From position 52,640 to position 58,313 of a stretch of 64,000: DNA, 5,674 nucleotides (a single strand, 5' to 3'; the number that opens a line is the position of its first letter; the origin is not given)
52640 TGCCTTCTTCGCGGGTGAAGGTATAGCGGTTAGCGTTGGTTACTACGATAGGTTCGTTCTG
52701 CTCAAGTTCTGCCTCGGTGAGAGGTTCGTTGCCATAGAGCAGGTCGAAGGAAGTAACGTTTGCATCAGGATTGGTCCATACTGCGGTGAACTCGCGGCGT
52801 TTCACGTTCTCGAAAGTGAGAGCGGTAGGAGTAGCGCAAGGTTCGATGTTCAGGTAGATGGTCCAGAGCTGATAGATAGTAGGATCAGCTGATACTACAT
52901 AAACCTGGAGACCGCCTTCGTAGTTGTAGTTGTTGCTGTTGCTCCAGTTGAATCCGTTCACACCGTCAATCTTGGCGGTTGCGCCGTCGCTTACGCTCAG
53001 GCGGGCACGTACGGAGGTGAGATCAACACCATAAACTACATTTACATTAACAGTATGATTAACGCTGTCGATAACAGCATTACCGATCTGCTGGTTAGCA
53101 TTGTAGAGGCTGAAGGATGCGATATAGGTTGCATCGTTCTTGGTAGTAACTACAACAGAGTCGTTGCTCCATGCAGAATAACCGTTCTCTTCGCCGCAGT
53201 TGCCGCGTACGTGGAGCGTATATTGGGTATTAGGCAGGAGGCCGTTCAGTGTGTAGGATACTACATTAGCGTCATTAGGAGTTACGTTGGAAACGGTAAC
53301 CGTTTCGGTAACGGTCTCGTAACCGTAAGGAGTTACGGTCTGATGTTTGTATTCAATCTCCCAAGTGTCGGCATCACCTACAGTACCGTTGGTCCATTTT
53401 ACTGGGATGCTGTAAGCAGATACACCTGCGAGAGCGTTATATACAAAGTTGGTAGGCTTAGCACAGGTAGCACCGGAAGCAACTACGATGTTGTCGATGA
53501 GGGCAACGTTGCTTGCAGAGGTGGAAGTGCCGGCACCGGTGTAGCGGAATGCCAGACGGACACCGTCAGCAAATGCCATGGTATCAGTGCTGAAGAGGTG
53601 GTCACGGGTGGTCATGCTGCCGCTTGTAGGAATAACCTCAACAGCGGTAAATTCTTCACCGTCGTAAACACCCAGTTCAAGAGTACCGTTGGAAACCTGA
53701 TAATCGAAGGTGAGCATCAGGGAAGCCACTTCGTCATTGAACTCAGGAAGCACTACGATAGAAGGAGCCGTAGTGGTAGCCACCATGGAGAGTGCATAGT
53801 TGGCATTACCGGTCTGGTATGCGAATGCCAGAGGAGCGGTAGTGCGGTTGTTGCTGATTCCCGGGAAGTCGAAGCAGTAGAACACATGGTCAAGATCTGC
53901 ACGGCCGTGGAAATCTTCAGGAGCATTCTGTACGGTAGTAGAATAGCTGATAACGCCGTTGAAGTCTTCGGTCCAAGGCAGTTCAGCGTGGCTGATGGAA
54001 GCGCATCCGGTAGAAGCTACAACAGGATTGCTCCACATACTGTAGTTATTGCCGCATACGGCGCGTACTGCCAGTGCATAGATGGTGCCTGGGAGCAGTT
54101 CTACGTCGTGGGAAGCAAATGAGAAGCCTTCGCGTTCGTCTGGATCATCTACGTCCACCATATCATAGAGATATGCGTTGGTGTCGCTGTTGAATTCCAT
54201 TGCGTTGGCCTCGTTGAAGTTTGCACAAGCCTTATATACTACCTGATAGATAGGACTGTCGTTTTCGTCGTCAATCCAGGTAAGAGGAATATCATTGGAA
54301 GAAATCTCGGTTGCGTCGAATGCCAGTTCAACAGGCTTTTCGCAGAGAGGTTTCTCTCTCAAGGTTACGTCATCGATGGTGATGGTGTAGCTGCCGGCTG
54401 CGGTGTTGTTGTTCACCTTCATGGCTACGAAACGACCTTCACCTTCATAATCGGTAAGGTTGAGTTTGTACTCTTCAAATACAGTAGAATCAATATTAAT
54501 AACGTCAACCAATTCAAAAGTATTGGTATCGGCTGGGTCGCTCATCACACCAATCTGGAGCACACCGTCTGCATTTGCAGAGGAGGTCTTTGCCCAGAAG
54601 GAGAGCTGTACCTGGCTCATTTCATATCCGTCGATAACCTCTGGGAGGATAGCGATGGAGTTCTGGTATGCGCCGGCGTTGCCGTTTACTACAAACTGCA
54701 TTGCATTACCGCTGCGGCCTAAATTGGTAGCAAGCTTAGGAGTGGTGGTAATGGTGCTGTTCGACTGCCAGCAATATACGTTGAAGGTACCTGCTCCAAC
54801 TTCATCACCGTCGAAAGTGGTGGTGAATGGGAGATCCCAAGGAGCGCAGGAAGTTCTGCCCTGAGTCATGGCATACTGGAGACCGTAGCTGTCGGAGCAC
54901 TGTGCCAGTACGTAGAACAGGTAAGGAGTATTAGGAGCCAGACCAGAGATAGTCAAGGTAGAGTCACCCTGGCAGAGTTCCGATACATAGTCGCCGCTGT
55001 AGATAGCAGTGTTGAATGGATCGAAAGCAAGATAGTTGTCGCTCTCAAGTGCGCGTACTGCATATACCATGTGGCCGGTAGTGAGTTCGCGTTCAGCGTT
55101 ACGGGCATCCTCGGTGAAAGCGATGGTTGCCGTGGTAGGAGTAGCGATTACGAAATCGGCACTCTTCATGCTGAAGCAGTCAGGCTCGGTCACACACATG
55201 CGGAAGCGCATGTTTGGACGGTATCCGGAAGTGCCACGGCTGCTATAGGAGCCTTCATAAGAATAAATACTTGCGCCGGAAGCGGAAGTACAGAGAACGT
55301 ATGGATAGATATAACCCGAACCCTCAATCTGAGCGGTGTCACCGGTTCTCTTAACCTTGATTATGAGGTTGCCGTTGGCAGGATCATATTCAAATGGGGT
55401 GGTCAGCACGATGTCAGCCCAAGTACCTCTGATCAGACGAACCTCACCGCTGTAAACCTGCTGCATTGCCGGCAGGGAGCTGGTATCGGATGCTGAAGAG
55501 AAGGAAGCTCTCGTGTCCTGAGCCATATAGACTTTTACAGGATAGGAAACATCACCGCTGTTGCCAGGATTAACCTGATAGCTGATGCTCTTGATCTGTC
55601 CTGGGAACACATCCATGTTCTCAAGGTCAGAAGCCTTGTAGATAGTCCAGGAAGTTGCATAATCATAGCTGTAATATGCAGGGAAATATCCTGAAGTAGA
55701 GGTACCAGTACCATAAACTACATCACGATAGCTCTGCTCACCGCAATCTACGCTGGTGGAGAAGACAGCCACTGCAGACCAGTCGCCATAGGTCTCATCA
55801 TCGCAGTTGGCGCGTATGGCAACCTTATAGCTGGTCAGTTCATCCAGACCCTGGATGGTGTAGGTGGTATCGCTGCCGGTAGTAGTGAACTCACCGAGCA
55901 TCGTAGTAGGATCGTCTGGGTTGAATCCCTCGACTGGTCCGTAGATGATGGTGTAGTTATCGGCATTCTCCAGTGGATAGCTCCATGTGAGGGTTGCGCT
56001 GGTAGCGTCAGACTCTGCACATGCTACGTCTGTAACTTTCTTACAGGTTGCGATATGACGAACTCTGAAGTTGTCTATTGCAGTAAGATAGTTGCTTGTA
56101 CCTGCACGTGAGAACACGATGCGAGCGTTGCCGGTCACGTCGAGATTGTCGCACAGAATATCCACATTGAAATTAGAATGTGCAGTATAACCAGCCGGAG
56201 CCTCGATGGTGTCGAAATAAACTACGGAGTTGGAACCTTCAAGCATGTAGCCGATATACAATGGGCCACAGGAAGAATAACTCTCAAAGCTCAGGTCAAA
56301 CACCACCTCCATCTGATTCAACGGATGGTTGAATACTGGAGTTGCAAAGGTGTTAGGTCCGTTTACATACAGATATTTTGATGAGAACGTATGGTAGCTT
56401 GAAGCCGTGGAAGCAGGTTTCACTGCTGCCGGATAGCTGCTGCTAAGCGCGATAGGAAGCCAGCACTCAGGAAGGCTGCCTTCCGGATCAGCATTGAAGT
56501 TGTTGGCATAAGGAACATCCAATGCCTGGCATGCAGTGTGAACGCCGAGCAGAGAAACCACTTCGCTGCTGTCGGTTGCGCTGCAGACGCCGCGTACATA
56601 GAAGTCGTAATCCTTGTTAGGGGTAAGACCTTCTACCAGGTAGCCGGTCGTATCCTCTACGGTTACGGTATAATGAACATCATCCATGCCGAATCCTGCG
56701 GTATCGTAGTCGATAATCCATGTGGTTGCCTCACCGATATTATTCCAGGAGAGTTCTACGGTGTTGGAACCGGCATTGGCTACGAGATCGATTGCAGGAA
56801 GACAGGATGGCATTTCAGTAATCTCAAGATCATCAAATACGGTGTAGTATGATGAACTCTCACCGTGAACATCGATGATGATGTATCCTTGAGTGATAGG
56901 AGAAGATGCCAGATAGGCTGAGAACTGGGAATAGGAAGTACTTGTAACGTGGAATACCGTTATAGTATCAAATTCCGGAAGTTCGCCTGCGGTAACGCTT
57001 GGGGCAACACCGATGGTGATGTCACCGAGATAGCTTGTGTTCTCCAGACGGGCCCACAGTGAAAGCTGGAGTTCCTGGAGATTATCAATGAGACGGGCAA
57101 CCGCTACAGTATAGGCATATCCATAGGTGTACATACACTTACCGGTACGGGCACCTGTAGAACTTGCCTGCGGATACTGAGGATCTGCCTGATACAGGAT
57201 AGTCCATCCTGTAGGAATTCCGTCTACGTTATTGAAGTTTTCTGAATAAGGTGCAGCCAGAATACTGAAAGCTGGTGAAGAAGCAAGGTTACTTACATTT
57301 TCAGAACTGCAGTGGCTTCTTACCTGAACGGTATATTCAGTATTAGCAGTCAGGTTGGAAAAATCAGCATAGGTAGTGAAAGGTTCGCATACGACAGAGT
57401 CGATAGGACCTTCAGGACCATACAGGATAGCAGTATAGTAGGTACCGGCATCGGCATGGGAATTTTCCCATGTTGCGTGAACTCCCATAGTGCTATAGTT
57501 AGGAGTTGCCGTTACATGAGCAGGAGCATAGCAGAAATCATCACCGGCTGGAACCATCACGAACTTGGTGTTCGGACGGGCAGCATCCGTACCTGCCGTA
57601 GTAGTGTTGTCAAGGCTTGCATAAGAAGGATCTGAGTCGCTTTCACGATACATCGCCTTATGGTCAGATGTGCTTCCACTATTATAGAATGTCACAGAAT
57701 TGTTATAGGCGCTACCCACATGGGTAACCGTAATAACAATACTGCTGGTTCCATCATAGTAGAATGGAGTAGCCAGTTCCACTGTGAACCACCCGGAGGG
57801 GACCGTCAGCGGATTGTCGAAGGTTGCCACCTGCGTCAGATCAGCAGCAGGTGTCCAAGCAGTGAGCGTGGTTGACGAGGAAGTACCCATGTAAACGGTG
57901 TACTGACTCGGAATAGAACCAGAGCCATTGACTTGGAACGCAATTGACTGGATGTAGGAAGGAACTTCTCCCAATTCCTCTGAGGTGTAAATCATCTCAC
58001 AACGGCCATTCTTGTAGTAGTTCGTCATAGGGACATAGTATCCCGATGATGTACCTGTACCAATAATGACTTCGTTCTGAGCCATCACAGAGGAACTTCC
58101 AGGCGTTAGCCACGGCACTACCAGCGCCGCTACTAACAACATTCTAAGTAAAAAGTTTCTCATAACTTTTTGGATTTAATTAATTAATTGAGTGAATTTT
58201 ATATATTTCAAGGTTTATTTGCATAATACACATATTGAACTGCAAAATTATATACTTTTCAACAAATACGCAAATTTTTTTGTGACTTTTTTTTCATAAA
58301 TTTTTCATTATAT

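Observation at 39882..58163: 18.3-kb single ORF encoding a 6,093-aa, ~60-domain T9SS-sorted surface protein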

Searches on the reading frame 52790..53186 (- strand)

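Call 12: search_protein_families(library=pfam, proteins=[window:52790-53186:-], max_evalue=10)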
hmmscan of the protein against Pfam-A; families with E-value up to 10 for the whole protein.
window:52790-53186:- (132 aa): 0 families

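Call 81: find_homologous_proteins(query=A5, max_evalue=0.001)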
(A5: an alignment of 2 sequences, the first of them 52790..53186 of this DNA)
Query A5 (2 sequences): 91 candidates shared short words with the query, none scored E <= 0.001.
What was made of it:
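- Tried and rejected: A homologue search with the two X modules found nothing (call 81).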

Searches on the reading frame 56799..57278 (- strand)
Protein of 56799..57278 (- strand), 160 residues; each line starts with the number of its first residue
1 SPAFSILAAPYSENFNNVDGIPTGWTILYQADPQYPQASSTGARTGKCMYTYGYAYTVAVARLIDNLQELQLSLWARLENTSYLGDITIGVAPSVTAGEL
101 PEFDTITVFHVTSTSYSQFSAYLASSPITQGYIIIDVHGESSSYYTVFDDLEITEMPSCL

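Call 12: search_protein_families(library=pfam, proteins=[window:56813-57260:-], max_evalue=10)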
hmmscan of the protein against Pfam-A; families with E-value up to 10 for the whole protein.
window:56813-57260:- (149 aa): 0 families

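Call 27: search_solved_structures(query=A2, max_evalue=10)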
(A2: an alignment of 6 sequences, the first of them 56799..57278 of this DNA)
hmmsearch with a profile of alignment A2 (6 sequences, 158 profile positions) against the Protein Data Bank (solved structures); distinct sequences matched with E-value up to 10: 2.
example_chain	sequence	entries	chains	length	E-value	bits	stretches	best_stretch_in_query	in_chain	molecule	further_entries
6pv5_A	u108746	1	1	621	0.12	15.9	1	66-140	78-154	Putative O-GlcNAcase nagJ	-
3h0g_E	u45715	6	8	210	0.15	15.5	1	60-124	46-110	DNA-directed RNA polymerases I, II, and III subunit RPABC1 | RNA polymerase II subunit Rpb5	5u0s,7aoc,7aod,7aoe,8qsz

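Call 51: search_protein_families(library=ncbifam, alignment_id=A2, max_evalue=10)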
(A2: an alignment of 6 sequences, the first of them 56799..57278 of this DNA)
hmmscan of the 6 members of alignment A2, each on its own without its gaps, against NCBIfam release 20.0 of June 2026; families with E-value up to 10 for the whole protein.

A. member 1, window:56799-57278:- (160 aa): 1 family
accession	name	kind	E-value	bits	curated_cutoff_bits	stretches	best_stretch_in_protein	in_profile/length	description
NF038128.1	choice_anch_J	domain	0.00032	20.9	30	1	11-153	2-162/162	choice-of-anchor J domain-containing protein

B. families by the number of members that match (of 6 scanned): 6 families
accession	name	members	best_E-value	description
NF038128.1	choice_anch_J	4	1.6e-06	choice-of-anchor J domain-containing protein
NF040759.1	WLP_AcsD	1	0.042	acetyl-CoA decarbonylase/synthase complex subunit delta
TIGR04327.1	OMP_LA_2444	1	0.088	LA_2444/LA_4059 family outer membrane protein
NF052644.1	T9SS_DNase_Rie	1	0.098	T9SS-dependent surface endonuclease, AS87_RS02955 family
NF007009.0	PRK09472.1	1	0.11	cell division protein FtsA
TIGR04474.1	tcm_partner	1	0.11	three-Cys-motif partner protein TcmP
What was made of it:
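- On Choice-of-anchor J (NF038128): Four of the 6 copies hit with E <= 10, the best at 1.6e-6 (call 51).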

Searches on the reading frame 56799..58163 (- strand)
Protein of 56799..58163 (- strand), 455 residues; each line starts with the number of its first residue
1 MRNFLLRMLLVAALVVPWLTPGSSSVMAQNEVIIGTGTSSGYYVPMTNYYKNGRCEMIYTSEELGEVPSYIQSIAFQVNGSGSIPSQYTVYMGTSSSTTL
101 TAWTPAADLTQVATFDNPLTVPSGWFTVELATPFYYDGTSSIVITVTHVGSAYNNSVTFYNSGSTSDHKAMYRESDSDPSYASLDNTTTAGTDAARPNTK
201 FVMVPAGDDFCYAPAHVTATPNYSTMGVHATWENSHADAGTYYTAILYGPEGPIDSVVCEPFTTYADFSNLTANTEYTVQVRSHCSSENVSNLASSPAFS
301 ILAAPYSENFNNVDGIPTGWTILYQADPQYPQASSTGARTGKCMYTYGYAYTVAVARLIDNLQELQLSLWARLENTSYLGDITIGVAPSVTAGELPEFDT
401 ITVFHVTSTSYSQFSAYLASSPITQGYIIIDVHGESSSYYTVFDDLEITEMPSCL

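Call 16: find_homologous_proteins(query=window:56799-58163:-, max_evalue=0.001)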
Query window:56799-58163:- (455 aa): 4 proteins with E <= 0.001 among 8000 candidates.
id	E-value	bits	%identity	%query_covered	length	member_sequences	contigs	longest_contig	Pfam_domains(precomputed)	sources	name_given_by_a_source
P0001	1.1e-19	89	32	63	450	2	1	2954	PF00041.28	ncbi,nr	ncbi:MAG: fibronectin type III domain-containing protein, partial [Bacteroidales bacterium]|nr:fibro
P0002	4.3e-5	41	27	85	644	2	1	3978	PF18962.8,PF00041.28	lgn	-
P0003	2.3e-4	38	33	38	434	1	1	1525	-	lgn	-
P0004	2.4e-4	38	36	26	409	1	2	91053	-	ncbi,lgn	-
